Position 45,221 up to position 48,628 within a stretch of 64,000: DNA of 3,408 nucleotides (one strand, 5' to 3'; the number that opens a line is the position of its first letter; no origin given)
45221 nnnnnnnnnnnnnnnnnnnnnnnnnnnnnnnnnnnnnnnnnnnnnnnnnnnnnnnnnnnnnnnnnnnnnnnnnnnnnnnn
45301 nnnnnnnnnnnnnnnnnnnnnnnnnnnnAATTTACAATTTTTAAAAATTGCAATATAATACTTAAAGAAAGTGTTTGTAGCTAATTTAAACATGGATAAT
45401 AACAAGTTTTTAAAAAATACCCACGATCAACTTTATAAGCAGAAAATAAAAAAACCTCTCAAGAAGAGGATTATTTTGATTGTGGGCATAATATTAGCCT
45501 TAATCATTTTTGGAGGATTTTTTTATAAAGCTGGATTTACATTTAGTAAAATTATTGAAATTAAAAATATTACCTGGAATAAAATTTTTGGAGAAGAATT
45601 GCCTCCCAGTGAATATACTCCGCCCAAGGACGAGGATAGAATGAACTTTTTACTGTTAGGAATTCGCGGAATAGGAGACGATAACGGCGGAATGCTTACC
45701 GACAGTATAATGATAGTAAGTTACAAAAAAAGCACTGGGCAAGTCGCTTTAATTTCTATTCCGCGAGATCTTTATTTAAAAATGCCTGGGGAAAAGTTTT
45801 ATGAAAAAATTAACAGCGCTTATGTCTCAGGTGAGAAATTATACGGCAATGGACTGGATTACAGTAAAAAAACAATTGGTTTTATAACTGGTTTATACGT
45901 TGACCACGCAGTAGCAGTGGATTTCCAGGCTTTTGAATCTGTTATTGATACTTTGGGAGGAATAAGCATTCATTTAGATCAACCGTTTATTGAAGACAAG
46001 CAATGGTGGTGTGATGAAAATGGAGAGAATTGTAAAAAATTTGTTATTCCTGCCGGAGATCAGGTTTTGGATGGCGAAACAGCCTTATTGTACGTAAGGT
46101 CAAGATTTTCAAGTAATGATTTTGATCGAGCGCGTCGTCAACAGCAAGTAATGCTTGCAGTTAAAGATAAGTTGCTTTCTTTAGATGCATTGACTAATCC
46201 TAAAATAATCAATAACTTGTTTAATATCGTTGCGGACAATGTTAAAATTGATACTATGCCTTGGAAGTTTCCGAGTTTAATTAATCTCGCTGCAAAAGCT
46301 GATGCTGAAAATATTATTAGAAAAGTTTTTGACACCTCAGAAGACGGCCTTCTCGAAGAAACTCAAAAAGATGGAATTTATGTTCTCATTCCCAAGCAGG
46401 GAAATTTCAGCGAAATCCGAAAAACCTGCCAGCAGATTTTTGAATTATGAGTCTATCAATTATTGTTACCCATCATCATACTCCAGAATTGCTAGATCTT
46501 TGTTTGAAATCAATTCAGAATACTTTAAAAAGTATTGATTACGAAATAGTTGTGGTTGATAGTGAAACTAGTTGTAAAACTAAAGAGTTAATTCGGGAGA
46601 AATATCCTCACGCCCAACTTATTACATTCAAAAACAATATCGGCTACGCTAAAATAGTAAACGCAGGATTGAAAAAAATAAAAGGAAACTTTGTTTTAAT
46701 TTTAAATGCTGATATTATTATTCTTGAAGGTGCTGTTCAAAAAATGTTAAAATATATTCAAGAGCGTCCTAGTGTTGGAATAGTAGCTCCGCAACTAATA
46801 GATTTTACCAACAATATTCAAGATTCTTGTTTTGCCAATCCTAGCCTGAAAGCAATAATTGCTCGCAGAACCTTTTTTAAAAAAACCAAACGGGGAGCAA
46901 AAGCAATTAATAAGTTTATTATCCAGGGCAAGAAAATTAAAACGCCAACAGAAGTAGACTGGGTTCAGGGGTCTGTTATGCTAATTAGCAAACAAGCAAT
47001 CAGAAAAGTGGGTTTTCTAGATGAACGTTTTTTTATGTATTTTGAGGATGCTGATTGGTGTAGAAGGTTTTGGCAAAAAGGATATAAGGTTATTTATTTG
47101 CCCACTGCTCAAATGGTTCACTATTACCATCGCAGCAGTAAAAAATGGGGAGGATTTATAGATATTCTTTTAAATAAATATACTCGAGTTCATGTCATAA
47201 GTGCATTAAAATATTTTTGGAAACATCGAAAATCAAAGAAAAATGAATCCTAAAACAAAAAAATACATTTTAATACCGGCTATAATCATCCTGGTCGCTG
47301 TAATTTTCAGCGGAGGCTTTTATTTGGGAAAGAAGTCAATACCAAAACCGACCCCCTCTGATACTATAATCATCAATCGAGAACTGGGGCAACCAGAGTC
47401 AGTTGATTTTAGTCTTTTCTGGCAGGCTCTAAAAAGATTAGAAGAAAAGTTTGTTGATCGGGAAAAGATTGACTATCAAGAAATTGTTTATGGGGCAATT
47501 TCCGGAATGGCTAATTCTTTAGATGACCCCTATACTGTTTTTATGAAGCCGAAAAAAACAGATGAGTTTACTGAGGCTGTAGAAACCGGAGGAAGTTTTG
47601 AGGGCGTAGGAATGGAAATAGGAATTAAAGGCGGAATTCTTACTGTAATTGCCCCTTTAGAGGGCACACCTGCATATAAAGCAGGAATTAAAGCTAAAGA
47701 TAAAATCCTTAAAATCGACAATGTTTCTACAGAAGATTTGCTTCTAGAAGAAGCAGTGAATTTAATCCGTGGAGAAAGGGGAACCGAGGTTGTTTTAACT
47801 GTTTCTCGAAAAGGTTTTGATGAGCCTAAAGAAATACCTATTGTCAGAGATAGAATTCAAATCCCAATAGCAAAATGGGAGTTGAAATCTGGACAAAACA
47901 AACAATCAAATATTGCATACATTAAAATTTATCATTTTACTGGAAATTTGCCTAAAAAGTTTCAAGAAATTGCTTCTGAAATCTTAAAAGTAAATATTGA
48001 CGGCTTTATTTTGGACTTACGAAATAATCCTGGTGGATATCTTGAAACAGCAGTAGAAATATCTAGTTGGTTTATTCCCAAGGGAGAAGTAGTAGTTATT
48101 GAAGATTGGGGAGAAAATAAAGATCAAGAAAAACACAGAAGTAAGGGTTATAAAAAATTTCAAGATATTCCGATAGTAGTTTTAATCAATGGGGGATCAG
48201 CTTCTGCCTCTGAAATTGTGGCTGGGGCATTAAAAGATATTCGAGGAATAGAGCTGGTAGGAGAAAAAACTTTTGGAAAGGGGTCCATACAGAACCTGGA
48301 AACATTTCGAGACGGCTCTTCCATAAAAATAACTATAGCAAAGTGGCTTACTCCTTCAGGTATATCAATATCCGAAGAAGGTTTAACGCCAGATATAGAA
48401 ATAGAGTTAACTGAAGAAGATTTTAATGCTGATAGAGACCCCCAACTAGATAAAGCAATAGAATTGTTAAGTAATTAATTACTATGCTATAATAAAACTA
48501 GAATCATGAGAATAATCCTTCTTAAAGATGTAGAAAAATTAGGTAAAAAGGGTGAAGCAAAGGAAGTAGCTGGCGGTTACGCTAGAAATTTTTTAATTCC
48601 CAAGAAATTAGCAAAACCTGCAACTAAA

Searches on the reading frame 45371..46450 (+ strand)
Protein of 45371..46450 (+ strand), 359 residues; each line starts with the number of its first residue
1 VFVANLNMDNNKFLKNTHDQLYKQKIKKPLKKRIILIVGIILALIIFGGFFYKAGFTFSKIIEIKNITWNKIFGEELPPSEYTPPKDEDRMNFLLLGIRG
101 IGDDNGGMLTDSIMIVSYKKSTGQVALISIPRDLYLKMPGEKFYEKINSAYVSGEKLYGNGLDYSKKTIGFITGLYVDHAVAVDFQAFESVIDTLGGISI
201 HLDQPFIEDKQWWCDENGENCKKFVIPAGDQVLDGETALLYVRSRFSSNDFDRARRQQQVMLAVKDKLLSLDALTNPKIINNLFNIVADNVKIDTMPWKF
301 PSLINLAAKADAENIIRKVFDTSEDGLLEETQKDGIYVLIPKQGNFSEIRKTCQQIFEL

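Call 72: search_protein_families(library=pfam, proteins=[window:45371-46450:+], max_evalue=0.00001)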
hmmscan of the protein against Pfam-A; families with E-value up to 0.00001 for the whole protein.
window:45371-46450:+ (359 aa): 1 family
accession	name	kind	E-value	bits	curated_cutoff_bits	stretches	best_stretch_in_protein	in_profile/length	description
PF03816.19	LytR_cpsA_psr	-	4.8e-35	121.4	24.6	1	110-268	2-148/150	LytR_cpsA_psr family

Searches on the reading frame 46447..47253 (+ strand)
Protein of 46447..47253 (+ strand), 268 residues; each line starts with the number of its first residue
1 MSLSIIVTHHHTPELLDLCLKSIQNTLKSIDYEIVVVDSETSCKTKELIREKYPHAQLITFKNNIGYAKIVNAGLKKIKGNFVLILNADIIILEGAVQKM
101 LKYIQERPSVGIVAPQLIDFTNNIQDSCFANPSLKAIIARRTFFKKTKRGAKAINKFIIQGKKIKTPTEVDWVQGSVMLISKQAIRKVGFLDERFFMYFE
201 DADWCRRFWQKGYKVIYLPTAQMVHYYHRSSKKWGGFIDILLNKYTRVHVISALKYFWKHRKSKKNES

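Call 71: search_protein_families(library=pfam, proteins=[window:46447-47253:+], max_evalue=0.00001)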
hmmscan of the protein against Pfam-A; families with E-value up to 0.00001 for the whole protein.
window:46447-47253:+ (268 aa): 4 families
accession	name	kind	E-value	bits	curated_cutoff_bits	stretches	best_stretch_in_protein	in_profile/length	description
PF00535.33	Glycos_transf_2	-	1.7e-17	64.3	23.3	1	4-116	1-118/168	Glycosyl transferase family 2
PF13641.12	Glyco_tranf_2_3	-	5.3e-13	49.9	27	1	3-232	3-218/230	Glycosyltransferase like family 2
PF13632.12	Glyco_trans_2_3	-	3.3e-10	40.5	27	1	83-230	2-127/198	Glycosyl transferase family group 2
PF10111.15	Glyco_tranf_2_2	-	1.2e-06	28.7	27.3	1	31-239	29-230/276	Glycosyltransferase like family 2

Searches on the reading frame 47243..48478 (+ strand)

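Call 72: search_protein_families(library=pfam, proteins=[window:47243-48478:+], max_evalue=0.00001)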
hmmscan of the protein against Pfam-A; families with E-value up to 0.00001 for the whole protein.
window:47243-48478:+ (411 aa): 5 families
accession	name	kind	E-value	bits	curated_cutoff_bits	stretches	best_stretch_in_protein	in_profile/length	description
PF03572.23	Peptidase_S41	-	6.1e-51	172.7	24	1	223-387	1-165/165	Peptidase family S41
PF22694.1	CtpB_N-like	-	4.7e-10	40.2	27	1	21-102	3-82/85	Activating protease CtpB N-terminal domain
PF17820.7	PDZ_6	-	7e-10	38.9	27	1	136-189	3-54/54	PDZ domain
PF00595.29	PDZ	-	9.5e-09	36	23.2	1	122-187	14-80/81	PDZ domain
PF13180.12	PDZ_2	-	2.5e-07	31.3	27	1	132-193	13-73/80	PDZ domain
